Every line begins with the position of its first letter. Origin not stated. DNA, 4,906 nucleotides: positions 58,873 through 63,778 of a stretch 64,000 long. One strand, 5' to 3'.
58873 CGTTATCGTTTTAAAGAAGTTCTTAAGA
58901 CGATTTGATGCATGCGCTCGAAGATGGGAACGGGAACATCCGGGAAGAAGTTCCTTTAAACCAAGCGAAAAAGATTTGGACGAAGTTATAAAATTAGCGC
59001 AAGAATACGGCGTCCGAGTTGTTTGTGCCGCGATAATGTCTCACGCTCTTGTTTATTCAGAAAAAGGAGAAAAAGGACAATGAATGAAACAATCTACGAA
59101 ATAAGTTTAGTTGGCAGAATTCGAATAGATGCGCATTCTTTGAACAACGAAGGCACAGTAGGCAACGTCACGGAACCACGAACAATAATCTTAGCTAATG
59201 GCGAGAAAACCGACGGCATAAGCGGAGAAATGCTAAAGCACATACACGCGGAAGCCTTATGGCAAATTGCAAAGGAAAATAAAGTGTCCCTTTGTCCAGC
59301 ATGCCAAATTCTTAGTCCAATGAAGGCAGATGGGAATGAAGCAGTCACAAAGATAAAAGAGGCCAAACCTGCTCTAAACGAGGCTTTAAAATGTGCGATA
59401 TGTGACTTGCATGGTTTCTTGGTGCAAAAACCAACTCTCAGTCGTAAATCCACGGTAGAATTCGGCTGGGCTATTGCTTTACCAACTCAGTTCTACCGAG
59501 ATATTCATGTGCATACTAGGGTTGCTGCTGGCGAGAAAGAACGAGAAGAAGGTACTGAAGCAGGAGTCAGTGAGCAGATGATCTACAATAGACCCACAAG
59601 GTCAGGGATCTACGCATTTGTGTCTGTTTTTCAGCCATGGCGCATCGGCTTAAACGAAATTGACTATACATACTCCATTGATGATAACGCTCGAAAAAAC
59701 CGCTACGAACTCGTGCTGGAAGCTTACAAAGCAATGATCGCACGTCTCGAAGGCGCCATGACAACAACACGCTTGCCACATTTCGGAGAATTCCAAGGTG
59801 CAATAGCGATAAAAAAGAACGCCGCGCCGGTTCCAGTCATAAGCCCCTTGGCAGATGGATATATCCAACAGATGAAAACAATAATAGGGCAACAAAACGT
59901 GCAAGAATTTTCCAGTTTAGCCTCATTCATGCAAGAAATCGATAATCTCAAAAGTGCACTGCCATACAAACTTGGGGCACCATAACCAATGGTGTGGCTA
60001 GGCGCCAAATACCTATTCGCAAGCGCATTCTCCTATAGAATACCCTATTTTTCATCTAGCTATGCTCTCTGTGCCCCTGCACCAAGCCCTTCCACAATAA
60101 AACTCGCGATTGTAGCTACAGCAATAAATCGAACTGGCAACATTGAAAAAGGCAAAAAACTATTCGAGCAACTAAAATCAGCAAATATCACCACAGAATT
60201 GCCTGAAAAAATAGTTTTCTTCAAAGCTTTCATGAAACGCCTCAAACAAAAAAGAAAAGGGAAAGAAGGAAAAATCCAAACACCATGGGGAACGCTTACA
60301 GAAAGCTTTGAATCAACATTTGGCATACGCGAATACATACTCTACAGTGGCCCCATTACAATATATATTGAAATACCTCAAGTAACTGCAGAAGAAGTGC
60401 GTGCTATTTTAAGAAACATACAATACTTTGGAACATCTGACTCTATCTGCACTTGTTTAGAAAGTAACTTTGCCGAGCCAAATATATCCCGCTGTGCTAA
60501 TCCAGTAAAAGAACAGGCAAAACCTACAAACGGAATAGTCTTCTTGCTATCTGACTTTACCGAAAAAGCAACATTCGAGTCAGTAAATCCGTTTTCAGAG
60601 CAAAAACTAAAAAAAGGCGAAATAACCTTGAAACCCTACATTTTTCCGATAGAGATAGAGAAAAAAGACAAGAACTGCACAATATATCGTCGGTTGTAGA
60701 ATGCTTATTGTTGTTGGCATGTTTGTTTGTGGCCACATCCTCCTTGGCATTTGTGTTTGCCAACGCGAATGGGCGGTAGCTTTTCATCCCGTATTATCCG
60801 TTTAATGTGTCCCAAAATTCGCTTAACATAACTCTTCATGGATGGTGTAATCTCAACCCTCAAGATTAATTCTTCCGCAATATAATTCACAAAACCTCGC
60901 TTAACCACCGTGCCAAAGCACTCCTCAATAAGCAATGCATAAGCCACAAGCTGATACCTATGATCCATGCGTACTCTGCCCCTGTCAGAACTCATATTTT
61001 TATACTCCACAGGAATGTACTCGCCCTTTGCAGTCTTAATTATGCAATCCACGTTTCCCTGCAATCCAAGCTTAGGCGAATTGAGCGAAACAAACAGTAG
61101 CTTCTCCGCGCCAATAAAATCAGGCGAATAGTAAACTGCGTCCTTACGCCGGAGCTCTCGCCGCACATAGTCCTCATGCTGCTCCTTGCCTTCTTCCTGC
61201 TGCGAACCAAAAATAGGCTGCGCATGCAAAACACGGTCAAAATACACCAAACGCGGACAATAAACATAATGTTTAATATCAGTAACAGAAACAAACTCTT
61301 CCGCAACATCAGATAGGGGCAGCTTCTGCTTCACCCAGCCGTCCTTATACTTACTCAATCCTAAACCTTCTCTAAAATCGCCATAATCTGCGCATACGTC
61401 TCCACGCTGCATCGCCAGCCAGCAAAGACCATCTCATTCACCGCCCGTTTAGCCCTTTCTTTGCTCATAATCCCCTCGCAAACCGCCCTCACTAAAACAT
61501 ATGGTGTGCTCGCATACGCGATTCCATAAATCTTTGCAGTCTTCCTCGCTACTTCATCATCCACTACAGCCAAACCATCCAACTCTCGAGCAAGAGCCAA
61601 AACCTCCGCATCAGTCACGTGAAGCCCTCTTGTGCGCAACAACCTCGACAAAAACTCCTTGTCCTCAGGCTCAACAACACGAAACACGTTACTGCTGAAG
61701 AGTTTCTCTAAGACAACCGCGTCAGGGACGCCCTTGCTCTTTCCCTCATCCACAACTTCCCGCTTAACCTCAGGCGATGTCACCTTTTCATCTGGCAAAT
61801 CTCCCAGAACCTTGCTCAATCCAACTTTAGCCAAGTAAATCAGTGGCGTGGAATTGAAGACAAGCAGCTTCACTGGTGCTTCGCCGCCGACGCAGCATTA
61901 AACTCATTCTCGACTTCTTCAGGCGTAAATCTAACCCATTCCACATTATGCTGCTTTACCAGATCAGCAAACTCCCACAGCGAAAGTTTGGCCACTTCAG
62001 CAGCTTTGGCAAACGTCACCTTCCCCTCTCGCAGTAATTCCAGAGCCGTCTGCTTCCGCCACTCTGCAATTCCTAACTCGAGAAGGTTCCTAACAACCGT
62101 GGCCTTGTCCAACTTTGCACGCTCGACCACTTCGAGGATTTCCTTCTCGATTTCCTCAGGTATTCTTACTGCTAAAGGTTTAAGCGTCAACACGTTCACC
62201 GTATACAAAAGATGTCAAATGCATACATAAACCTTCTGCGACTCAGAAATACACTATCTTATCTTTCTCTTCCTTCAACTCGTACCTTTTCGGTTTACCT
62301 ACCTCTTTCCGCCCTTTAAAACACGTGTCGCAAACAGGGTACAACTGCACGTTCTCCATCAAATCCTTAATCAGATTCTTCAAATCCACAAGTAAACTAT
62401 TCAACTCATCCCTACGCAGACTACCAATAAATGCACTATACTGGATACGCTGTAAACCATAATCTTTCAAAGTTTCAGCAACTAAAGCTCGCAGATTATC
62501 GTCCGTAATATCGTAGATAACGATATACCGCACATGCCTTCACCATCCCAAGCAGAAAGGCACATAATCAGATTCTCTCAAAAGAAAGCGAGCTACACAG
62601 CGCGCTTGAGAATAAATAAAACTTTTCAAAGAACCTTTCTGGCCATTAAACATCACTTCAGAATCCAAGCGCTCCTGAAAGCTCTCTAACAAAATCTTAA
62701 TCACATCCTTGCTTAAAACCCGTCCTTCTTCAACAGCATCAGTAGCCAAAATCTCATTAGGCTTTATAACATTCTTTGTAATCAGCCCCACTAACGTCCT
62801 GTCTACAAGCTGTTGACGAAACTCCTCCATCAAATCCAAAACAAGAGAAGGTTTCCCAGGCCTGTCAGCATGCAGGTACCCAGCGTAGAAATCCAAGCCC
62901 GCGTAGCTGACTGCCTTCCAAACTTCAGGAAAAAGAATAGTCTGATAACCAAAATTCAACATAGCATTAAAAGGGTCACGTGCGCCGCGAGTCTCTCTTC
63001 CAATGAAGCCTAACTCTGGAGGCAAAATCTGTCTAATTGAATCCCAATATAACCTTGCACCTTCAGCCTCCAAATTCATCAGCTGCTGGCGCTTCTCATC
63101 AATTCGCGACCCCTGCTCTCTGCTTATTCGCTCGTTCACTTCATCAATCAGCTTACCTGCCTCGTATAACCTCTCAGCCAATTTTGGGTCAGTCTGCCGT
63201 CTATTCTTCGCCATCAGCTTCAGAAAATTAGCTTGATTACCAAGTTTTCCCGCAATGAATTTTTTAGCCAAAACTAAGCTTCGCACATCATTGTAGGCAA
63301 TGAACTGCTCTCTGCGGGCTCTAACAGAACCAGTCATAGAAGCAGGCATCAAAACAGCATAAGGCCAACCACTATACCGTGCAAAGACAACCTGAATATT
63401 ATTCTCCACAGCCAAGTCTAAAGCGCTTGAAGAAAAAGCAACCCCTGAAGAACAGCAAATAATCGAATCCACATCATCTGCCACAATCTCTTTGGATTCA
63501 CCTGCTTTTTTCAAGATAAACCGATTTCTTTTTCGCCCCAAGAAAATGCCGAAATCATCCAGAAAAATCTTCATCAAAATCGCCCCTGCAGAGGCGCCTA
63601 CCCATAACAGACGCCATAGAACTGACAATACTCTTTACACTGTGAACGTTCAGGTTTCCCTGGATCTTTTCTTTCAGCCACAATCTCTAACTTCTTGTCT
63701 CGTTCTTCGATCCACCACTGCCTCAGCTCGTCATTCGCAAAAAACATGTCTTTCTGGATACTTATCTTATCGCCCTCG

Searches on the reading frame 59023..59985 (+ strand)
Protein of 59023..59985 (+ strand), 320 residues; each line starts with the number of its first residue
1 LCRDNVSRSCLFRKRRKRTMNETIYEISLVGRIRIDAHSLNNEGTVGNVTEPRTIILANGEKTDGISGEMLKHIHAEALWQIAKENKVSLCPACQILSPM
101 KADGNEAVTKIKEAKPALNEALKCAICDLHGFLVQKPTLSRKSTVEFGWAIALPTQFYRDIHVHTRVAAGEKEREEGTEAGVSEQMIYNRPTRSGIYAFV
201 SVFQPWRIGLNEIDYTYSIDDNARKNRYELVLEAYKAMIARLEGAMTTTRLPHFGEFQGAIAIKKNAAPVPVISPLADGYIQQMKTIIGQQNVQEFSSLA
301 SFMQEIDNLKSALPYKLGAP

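Call 16: search_protein_families(library=pfam, proteins=[window:59023-59985:+])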
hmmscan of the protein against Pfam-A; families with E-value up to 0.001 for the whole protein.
window:59023-59985:+ (320 aa): 1 family
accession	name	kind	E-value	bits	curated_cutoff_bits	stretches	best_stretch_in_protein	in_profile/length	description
PF01905.21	DevR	-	8.9e-58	196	23.8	1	30-283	2-268/270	CRISPR-associated negative auto-regulator DevR/Csa2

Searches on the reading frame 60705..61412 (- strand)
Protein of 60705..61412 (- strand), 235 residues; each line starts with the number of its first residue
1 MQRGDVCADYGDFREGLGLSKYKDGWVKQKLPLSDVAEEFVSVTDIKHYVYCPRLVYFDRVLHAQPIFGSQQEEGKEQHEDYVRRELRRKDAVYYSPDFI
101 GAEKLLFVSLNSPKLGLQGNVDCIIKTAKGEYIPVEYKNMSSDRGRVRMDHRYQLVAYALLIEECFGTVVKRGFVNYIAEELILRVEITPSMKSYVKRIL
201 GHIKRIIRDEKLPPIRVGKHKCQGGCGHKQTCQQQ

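Call 25: search_protein_families(library=pfam, proteins=[window:60705-61412:-], max_evalue=0.001)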
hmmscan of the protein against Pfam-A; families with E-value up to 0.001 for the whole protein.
window:60705-61412:- (235 aa): 2 families
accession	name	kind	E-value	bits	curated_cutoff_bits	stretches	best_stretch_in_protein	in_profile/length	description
PF01930.23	Cas_Cas4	-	2.4e-16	60.7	22.7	1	43-233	2-159/160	Domain of unknown function DUF83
PF12705.13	PDDEXK_1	-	2.3e-08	34.8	22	1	71-233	85-247/247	PD-(D/E)XK nuclease superfamily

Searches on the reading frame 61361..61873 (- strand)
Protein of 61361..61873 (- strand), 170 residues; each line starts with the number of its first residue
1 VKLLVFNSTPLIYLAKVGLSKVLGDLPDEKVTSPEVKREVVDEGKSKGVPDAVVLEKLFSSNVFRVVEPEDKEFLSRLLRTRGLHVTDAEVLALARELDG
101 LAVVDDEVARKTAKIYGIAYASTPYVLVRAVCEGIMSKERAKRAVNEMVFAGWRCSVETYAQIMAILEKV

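Call 25: search_protein_families(library=pfam, proteins=[window:61361-61873:-], max_evalue=0.001)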
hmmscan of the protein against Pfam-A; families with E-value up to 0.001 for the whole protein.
window:61361-61873:- (170 aa): 1 family
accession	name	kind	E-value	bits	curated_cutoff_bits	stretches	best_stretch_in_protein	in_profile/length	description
PF11848.13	DUF3368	-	2.6e-07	30.8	27.3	1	125-164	6-43/46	Domain of unknown function (DUF3368)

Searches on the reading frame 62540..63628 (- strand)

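Call 25: search_protein_families(library=pfam, proteins=[window:62540-63628:-], max_evalue=0.001)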
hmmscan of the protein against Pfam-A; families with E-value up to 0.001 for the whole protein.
window:62540-63628:- (362 aa): 1 family
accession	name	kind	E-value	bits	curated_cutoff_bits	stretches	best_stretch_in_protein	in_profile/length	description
PF01867.21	Cas_Cas1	-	7.4e-74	248.9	22.3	1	22-319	2-283/283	CRISPR associated protein Cas1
